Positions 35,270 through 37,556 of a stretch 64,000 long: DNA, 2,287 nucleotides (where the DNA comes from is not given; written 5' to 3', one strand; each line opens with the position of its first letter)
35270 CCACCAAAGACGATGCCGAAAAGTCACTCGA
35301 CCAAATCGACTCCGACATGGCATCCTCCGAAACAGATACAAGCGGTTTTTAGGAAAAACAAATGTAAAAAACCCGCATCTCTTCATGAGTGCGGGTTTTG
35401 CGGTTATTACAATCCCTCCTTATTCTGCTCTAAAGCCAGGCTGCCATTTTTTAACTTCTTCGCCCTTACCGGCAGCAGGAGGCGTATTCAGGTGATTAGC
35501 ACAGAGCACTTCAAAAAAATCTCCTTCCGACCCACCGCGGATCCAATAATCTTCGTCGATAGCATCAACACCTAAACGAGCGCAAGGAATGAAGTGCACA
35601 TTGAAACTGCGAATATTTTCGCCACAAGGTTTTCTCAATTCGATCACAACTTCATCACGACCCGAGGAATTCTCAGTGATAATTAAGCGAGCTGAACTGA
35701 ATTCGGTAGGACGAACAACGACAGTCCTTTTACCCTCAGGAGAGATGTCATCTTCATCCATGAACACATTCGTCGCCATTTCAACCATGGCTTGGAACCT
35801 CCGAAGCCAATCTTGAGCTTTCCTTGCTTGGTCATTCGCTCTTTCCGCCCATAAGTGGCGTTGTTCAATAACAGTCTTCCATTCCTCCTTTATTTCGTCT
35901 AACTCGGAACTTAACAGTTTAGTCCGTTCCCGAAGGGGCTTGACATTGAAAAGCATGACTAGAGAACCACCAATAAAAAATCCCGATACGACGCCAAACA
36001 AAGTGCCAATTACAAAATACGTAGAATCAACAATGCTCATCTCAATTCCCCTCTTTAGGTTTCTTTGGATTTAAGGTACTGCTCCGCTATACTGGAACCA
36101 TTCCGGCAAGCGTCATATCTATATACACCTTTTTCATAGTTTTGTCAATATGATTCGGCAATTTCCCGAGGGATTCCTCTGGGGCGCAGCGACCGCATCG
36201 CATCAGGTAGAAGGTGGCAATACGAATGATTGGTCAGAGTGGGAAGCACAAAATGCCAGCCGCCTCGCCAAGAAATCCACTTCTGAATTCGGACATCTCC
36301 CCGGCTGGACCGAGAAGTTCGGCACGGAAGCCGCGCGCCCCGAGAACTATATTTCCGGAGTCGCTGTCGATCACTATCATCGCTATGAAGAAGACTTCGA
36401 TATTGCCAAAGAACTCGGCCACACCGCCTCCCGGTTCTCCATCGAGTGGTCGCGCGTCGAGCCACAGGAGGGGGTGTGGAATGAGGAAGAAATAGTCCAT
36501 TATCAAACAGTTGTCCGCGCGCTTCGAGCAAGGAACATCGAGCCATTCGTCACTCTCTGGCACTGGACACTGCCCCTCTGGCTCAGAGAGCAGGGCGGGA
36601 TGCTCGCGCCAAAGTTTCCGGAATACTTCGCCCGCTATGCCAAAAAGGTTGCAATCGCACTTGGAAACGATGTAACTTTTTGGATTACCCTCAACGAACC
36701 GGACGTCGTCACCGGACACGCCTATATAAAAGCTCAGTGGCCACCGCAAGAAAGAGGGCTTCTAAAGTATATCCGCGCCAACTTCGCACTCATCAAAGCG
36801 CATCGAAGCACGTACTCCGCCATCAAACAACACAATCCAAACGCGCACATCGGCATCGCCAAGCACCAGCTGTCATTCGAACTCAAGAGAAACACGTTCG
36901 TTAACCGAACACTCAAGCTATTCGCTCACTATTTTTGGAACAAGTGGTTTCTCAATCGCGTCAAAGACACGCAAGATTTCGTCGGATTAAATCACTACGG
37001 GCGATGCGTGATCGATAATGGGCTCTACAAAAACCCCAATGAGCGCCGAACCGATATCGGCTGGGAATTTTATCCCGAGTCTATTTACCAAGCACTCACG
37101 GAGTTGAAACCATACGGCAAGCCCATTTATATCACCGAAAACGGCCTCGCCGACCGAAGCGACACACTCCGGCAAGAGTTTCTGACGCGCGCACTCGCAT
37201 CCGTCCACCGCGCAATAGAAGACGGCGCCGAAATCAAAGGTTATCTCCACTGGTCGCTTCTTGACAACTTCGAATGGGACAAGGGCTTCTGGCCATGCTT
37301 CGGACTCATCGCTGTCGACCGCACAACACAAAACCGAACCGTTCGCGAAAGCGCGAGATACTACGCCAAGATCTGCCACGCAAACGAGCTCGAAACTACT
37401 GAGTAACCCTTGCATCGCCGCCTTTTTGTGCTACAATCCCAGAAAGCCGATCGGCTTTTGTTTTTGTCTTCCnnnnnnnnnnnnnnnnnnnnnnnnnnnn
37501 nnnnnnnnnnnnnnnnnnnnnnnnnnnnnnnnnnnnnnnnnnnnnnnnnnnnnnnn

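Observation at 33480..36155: AT-rich island of four small lineage-specific genes, two of which are driven by near-identical approximately 55-nt promoter/operator elements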

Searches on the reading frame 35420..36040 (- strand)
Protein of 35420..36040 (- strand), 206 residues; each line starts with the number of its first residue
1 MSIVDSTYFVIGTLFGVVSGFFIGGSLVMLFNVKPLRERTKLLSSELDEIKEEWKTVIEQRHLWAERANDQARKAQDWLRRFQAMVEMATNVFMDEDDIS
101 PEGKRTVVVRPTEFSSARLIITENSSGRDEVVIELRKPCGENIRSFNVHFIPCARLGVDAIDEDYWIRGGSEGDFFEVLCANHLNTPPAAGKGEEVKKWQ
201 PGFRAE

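Call 7: search_protein_families(library=pfam, proteins=[window:35420-36040:-], max_evalue=1)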
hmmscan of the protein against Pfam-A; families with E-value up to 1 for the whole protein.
window:35420-36040:- (206 aa): 1 family
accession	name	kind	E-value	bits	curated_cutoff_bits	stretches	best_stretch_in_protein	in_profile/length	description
PF16740.10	SKA2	-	0.13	12.5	30.1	1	32-94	39-100/110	Spindle and kinetochore-associated protein 2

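Call 8: search_protein_families(library=ncbifam, proteins=[window:35420-36040:-], max_evalue=1)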
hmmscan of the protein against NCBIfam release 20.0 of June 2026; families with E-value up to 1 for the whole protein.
window:35420-36040:- (206 aa): 0 families

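Call 12: find_encoding_contigs(protein=window:35420-36040:-, flank=10000, max_places=10)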
Protein window:35420-36040:- (206 aa): no gene with exactly this product is on record in the collection.

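Call 21: find_homologous_proteins(query=window:35420-36040:-, max_evalue=0.001)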
Query window:35420-36040:- (206 aa): 2 proteins with E <= 0.001 among 141 candidates.
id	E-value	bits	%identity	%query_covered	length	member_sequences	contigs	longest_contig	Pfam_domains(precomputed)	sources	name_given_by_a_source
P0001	5.4e-135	466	100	100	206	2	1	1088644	-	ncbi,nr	ncbi:MAG: hypothetical protein IPK84_01405 [Candidatus Moraniibacteriota bacterium]|nr:MAG: hypothet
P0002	2.4e-80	287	69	93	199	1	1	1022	-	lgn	-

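Call 23: find_encoding_contigs(protein=P0002, flank=10000)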
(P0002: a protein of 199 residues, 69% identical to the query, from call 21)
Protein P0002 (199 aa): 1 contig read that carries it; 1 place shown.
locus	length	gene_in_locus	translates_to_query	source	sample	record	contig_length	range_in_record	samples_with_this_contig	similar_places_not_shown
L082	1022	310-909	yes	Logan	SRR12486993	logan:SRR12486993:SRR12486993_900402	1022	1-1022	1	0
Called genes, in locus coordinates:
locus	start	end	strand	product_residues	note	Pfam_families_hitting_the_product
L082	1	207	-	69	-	?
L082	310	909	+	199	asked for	-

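Call 24: find_encoding_contigs(protein=P0001, flank=10000)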
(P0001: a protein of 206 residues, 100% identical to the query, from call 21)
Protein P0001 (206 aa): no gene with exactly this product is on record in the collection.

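Call 53: search_protein_representatives(protein=window:35420-36040:-)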
Query: 206 residues. Proteins with E-value up to 0.001 (for the whole library): 5; up to 1e-10: 2; up to 1e-30: 1. The best 5 are listed.
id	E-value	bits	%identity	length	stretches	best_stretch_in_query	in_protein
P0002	7.5e-81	287.0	74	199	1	30-206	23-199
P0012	7.8e-24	100.9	42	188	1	2-206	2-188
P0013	2.9e-07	46.7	39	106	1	19-95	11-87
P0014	4.3e-07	46.2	35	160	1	62-185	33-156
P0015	1.1e-04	38.3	28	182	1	33-173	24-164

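Call 59: find_encoding_contigs(protein=P0012, flank=10000, max_places=3)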
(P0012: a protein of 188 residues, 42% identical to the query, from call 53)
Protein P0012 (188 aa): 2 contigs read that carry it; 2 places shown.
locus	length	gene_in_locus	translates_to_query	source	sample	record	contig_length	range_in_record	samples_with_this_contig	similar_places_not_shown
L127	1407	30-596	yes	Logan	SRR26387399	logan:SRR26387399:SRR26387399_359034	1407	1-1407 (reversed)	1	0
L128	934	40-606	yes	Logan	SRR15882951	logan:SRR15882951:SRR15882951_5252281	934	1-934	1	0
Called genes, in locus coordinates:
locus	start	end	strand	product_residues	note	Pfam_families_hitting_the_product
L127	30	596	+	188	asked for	-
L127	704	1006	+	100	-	-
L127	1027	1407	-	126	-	?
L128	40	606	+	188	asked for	-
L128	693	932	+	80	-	?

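Call 61: predict_structure(alignment_id=A3)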
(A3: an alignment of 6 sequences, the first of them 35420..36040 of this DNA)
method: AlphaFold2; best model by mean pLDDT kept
length: 206 residues; sequences in the alignment: 6
mean_pLDDT: 63.5   pTM: 0.33
mean pLDDT of the five models: 63.5, 61.5, 60.7, 58.7, 58.7
residues with pLDDT >= 90: 0; 70-90: 90; 50-70: 60; < 50: 56
segments of 3 or more residues with pLDDT < 50: 91-93, 95-99, 104-110, 153-163, 179-206
pLDDT, mean of each block of 10 residues (from residue 1): 66 79 78 77 85 83 74 71 63 48 49 66 74 72 66 42 51 52 46 44 36
secondary structure, 60 per line:
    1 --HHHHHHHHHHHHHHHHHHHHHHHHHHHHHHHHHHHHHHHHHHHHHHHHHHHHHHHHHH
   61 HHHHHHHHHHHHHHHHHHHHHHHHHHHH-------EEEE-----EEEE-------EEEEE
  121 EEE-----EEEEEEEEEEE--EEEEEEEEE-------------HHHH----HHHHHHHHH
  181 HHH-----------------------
elements in order: H3-88 E96-99 E105-108 E116-123 E129-139 E142-150 H164-167 H172-183

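Call 63: search_protein_families(library=padloc, proteins=[window:35420-36040:-], max_evalue=0.1)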
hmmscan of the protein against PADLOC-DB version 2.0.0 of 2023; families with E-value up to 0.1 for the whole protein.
window:35420-36040:- (206 aa): 0 families

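Call 64: search_protein_families(library=phrogs, proteins=[window:35420-36040:-], max_evalue=0.1)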
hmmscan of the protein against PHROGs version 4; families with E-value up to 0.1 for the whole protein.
window:35420-36040:- (206 aa): 2 families
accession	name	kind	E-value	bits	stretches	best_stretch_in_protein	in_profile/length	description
phrog_1009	-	unknown function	0.022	15.9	1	12-79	12-85/103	-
phrog_16364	-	unknown function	0.096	14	0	52-91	51-89/93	-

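Call 66: fold_search(model_id=the predicted structure, library=pdb)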
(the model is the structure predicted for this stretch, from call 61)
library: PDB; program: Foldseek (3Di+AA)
matches with E <= 10: 736; with E <= 0.001: 0
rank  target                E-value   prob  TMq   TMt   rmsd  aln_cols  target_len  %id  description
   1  3wod_G                1.4e-01  0.13  0.11  0.15  15.1        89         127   17  RNA polymerase-gp39 complex (released 2014-03-12)
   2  8esd_S                1.9e-01  0.30  0.13  0.31  12.2        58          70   14  Crystal structure of COMMD7-COMMD9-COMMD5-COMMD10 tetramer (released 2023-05-24)
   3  2k4v_MODEL_1_A        2.6e-01  0.38  0.15  0.24  14.1        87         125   13  Solution structure of uncharacterized protein PA1076 from Pseudomonas aeruginosa. Northeast Structural Genomic (released 2008-08-19)
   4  8f2r_G                2.6e-01  0.25  0.13  0.13  12.0        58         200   14  Human CCC complex (released 2023-05-24)
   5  3wof_D                2.6e-01  0.12  0.11  0.19  14.7        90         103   16  Crystal structure of P23-45 gp39 (6-132) bound to Thermus thermophilus RNA polymerase beta-flap domain (released 2014-03-12)
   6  3nm7_B                3.3e-01  0.75  0.17  0.43  11.5        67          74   10  Crystal Structure of Borrelia burgdorferi Pur-alpha (released 2010-10-06)
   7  4l8h_A                3.3e-01  0.23  0.15  0.23  15.0        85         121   16  Bacteriophage Qbeta coat protein in complex with RNA operator hairpin (released 2013-10-02)
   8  9n81_C                3.3e-01  0.12  0.13  0.11  17.4       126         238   15  A gap-filling complex with Pol mu engaged in the NHEJ Pathway (released 2025-04-23)
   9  3wof_B                3.5e-01  0.10  0.11  0.18  14.7        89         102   16  Crystal structure of P23-45 gp39 (6-132) bound to Thermus thermophilus RNA polymerase beta-flap domain (released 2014-03-12)
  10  3n8b_B                3.8e-01  0.72  0.17  0.43  11.3        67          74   10  Crystal Structure of Borrelia burgdorferi Pur-alpha (released 2010-10-06)
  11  1r8x_A                4.0e-01  0.35  0.15  0.12  12.1        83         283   12  Crystal Structure of Mouse Glycine N-Methyltransferase (Tetragonal Form) (released 2004-09-21)
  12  9h3g_AM               4.0e-01  0.12  0.13  0.16  15.0       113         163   17  Structure of the Arabidopsis thaliana 80S ribosome in complex with P- and E-site tRNAs and mRNA (released 2026-02-04)
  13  3woe_B                4.5e-01  0.10  0.11  0.20  14.8        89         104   16  Crystal structure of P23-45 gp39 (6-109) bound to Thermus thermophilus RNA polymerase beta-flap domain (released 2014-03-12)
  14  1r8y_C                4.8e-01  0.44  0.14  0.11   7.5        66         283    9  Crystal Structure of Mouse Glycine N-Methyltransferase (Monoclinic Form) (released 2004-09-21)
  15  9q6a_B                4.8e-01  0.28  0.15  0.15  15.5        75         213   11  Crystal structure of octameric COMMD-like protein MBK5214510 from Flavobacteriaceae bacterium (released 2025-10-01)
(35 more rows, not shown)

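Call 84: find_related_loci(query=window:35420-36040:-, collection=viral_contigs, flank=5000)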
Query window:35420-36040:- (206 aa) in viral_contigs; peptide patterns used: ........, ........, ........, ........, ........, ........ (x = any residue, [..] = any of these).
8 stretches matched a pattern, but none encodes a relative of the query by tblastn (E <= 1e-3).

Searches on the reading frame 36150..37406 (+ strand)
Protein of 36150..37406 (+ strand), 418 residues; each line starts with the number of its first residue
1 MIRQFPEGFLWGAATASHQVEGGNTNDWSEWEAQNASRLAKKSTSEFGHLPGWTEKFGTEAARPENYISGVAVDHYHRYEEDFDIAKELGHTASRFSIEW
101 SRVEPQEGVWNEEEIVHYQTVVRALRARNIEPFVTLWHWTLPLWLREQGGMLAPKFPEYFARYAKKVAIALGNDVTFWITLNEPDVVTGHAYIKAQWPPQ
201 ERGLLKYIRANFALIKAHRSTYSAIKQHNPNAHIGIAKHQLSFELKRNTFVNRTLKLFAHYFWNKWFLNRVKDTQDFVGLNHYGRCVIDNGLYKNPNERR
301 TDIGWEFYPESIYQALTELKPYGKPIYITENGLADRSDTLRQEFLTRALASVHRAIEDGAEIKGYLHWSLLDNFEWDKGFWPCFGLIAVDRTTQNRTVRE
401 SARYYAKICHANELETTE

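Call 7: search_protein_families(library=pfam, proteins=[window:36150-37406:+], max_evalue=1)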
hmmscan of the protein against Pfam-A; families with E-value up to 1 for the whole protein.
window:36150-37406:+ (418 aa): 2 families
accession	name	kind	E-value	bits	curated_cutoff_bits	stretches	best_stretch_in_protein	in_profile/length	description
PF00232.24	Glyco_hydro_1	-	4.6e-87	292.8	22.6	2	3-270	3-252/453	Glycosyl hydrolase family 1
PF11790.14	Glyco_hydro_cc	-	0.059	13.4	21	0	316-366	155-206/237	Glycosyl hydrolase catalytic core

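Call 14: find_related_loci(query=window:36150-37406:+, collection=genome_contigs, flank=10000)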
Query window:36150-37406:+ (418 aa) in genome_contigs; peptide patterns used: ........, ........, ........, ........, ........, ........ (x = any residue, [..] = any of these).
397 stretches matched a pattern; 390 encode a relative of the query (tblastn E <= 1e-3); the best 80 are kept; 80 distinct loci.
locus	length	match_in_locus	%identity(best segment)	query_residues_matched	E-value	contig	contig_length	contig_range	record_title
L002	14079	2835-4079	77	4-418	0e+0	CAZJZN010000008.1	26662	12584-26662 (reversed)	MAG TPA_asm: uncultured Bdellovibrionales bacterium isolate SRP286056_co1_430 genome assembly, contig: NODE_2052_length_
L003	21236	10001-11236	68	1-412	0e+0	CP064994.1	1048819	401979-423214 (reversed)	MAG: Candidatus Moraniibacteriota bacterium isolate Hirt_18-Q3-R61-65_MAXAC.378_cln chromosome, complete genome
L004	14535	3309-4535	67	5-414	0e+0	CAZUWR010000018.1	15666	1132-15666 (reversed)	MAG TPA_asm: uncultured Bdellovibrionales bacterium isolate SRP278252_co2_235 genome assembly, contig: NODE_7793_length_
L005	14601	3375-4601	67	5-414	0e+0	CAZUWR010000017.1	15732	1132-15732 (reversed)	MAG TPA_asm: uncultured Bdellovibrionales bacterium isolate SRP278252_co2_235 genome assembly, contig: NODE_7735_length_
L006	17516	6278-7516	65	4-417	0e+0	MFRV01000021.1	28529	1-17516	MAG: Candidatus Moranbacteria bacterium RIFCSPHIGHO2_01_FULL_54_31 rifcsphigho2_01_scaffold_3356, whole genome shotgun s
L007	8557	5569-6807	63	4-417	0e+0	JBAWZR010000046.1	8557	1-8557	MAG: Candidatus Moraniibacteriota bacterium isolate ELA120 MAG120_46, whole genome shotgun sequence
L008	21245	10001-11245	61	3-418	8e-176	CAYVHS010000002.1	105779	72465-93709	MAG TPA_asm: uncultured Bdellovibrionales bacterium isolate SRP278252_co2_49 genome assembly, contig: NODE_259_length_10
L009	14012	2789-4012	61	3-411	4e-175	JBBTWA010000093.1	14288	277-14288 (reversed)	MAG: Patescibacteria group bacterium isolate H43-bin063_1 H43_bin063_1_000000000093, whole genome shotgun sequence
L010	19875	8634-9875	61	1-415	4e-172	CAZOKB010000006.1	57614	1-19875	MAG TPA_asm: uncultured Bdellovibrionales bacterium isolate SRP278252_co2_108 genome assembly, contig: NODE_881_length_5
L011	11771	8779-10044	58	4-418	6e-169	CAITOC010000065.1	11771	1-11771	MAG: Candidatus Moranbacteria bacterium isolate MJ130702B_bin-413 genome assembly, contig: bin-413:65/88, whole genome s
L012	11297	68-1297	57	4-414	1e-162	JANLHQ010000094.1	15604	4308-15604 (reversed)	MAG: Candidatus Azambacteria bacterium isolate P6-21 k99_305967, whole genome shotgun sequence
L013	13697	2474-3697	59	1-409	9e-163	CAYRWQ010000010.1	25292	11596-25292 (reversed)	MAG TPA_asm: uncultured Bdellovibrionales bacterium isolate binchicken_co128_176 genome assembly, contig: NODE_1402_leng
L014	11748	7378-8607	56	4-414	1e-161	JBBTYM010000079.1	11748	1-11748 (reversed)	MAG: Patescibacteria group bacterium isolate H41-bin131_1 H41_bin131_1_000000000079, whole genome shotgun sequence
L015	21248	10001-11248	58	2-418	7e-161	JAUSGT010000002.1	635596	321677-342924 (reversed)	MAG: Candidatus Moraniibacteriota bacterium isolate E14_metabat.bin.14 E14_k141_1001272, whole genome shotgun sequence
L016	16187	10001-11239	56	2-415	8e-161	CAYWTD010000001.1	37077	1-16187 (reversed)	MAG TPA_asm: uncultured Candidatus Saccharibacteria bacterium isolate binchicken_co59_4 genome assembly, contig: NODE_18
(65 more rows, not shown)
